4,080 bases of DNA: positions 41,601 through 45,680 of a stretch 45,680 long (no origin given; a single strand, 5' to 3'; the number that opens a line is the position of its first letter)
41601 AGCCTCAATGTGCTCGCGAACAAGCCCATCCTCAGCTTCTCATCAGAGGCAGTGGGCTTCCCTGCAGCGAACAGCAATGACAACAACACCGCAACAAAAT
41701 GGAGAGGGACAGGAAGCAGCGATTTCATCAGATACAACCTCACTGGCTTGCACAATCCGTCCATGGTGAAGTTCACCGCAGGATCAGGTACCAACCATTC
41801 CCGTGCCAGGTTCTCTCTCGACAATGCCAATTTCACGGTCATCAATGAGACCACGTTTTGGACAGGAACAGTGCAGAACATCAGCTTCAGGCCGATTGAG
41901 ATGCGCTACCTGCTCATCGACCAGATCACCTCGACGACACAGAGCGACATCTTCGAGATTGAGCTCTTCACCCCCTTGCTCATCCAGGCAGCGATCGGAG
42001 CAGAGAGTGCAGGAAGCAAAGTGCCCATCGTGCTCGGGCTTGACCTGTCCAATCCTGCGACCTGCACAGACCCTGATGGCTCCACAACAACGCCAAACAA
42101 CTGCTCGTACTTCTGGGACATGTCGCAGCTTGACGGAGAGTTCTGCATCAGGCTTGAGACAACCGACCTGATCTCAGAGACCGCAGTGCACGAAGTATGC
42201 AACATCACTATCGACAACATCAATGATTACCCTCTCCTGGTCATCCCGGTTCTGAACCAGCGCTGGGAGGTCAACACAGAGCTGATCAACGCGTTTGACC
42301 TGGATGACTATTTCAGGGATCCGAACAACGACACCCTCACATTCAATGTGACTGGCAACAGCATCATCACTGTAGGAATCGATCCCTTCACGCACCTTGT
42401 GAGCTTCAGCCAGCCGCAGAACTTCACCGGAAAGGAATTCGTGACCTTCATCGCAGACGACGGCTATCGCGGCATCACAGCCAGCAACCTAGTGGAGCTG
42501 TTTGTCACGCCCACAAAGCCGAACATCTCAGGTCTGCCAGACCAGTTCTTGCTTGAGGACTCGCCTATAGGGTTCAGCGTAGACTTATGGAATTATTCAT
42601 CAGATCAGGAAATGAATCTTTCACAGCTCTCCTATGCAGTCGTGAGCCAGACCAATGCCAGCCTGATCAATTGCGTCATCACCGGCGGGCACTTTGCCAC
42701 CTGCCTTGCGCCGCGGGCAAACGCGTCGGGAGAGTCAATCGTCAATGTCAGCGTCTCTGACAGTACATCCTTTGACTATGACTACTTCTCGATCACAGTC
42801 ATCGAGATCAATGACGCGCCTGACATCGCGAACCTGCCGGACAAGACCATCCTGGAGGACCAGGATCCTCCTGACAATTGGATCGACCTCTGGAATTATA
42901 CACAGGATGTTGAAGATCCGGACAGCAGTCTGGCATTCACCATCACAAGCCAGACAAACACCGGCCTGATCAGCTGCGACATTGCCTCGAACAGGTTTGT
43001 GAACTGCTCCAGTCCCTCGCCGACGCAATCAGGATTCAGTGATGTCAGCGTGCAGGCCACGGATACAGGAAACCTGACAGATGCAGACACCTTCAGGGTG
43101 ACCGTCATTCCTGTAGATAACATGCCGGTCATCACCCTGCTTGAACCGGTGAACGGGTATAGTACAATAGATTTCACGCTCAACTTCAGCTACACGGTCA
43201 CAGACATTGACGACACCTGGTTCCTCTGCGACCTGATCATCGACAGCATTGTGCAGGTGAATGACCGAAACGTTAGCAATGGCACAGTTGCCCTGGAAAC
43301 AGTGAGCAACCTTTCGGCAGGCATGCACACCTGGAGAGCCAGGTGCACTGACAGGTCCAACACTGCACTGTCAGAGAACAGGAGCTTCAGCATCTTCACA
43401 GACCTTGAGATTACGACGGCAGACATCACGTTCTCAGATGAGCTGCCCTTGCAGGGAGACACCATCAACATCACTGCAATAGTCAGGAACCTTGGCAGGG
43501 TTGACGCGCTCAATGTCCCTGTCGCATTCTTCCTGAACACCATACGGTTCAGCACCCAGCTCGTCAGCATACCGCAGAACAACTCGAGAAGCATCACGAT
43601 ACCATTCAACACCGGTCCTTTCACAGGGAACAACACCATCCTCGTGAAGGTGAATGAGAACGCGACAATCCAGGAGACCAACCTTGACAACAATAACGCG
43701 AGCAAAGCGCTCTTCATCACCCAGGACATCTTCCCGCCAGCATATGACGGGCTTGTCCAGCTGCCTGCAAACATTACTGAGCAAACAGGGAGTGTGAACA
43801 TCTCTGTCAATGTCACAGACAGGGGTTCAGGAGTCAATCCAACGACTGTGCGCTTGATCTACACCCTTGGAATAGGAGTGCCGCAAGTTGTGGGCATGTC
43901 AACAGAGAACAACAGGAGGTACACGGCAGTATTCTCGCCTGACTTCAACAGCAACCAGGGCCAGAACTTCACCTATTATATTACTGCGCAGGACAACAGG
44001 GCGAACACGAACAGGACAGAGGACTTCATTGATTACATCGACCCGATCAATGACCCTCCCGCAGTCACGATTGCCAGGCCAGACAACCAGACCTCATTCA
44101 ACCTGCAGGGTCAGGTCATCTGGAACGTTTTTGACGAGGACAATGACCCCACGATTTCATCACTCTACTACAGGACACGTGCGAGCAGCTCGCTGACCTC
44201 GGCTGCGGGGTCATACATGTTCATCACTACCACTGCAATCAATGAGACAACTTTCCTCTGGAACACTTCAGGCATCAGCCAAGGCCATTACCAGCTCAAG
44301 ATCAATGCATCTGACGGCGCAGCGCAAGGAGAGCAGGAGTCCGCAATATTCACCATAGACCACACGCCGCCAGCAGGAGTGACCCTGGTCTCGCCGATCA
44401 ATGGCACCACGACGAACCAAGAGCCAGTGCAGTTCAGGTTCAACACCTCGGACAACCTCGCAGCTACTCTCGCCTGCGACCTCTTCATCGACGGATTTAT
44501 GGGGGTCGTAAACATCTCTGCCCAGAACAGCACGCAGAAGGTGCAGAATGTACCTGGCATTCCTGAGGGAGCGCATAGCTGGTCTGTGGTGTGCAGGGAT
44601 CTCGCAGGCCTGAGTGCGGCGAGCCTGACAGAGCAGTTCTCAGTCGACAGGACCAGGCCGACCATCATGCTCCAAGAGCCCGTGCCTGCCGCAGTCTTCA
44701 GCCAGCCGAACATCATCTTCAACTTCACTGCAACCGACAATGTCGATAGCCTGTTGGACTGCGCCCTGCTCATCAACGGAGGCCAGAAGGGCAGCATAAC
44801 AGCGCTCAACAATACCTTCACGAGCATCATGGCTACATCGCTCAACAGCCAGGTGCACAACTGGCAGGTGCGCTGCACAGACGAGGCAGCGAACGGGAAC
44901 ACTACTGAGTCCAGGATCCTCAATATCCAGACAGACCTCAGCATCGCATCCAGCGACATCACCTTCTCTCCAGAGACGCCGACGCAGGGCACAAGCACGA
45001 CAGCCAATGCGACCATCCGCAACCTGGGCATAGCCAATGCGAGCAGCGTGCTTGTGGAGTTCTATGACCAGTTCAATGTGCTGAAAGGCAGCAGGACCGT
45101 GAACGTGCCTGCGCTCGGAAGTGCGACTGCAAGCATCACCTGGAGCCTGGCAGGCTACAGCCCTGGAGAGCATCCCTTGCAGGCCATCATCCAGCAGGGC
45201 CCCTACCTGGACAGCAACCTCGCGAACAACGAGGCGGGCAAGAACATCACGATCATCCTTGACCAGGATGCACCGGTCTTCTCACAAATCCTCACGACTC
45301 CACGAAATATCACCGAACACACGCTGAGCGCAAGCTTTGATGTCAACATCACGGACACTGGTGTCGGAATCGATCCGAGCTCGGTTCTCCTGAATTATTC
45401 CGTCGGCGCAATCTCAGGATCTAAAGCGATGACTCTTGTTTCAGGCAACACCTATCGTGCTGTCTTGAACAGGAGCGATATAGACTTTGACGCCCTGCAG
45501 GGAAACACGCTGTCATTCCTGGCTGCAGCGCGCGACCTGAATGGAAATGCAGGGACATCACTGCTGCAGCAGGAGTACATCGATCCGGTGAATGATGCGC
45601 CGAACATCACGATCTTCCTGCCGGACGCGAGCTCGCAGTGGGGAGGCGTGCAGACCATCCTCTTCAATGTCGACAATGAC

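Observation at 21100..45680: Co-directional secretome island of more than 24 kb: chaperone-like lipoprotein plus three giant multidomain surface proteins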

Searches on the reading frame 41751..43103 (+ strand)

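Call 34: search_protein_families(library=pfam, proteins=[window:41751-43103:+], max_evalue=0.05)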
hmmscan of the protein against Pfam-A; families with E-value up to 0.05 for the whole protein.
window:41751-43103:+ (451 aa): 1 family
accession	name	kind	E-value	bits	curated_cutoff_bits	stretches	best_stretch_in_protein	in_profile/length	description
PF17963.7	Big_9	-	0.0012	20.1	23.6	0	187-243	26-82/89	Bacterial Ig domain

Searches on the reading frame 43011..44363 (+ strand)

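Call 34: search_protein_families(library=pfam, proteins=[window:43011-44363:+], max_evalue=0.05)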
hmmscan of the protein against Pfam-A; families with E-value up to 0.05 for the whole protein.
window:43011-44363:+ (451 aa): 2 families
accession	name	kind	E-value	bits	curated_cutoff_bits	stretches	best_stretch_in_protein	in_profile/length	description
PF07705.17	CARDB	-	6.8e-10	39.5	22.7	1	131-231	3-100/101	CARDB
PF19077.6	Big_13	-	0.00093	20.1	27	0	400-450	49-101/102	Bacterial Ig-like domain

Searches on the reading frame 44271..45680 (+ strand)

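Call 34: search_protein_families(library=pfam, proteins=[window:44271-45680:+], max_evalue=0.05)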
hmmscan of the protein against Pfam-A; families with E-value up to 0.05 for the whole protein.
window:44271-45680:+ (470 aa): 3 families
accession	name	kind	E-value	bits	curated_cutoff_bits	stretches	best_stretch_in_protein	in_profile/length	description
PF19077.6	Big_13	-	5.6e-10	40.1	27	2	47-126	23-101/102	Bacterial Ig-like domain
PF07705.17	CARDB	-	2.5e-08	34.5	22.7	1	221-322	2-99/101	CARDB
PF17957.7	Big_7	-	0.0025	18.9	24.1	0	37-77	3-43/70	Bacterial Ig domain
